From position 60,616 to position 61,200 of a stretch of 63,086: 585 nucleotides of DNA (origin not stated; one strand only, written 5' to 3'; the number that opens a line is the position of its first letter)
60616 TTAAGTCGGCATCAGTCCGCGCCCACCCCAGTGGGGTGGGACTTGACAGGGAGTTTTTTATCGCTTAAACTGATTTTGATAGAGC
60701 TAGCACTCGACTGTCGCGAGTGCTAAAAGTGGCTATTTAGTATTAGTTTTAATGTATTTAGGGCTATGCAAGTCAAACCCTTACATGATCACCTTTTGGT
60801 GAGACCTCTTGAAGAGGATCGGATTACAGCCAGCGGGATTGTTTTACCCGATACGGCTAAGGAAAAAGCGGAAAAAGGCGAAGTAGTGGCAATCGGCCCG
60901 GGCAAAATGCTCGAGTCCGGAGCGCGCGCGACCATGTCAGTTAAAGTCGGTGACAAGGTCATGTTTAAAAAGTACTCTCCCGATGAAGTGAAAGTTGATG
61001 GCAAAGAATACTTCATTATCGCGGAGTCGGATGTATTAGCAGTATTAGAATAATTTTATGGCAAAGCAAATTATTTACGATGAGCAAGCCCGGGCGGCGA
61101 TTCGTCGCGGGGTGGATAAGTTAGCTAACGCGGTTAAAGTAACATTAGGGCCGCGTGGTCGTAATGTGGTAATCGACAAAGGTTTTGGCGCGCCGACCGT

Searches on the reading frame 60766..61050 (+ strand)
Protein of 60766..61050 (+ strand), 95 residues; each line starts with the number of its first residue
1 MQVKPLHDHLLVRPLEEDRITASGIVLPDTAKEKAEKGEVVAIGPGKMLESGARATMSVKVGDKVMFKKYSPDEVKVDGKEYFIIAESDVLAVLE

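Call 74: search_protein_families(library=pfam, max_evalue=0.00001, proteins=[window:60766-61050:+])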
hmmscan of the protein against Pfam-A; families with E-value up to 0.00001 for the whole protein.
window:60766-61050:+ (95 aa): 1 family
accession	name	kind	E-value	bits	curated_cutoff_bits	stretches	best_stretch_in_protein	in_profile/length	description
PF00166.26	Cpn10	-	3.2e-33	114.1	21.1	1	3-93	2-92/93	Chaperonin 10 Kd subunit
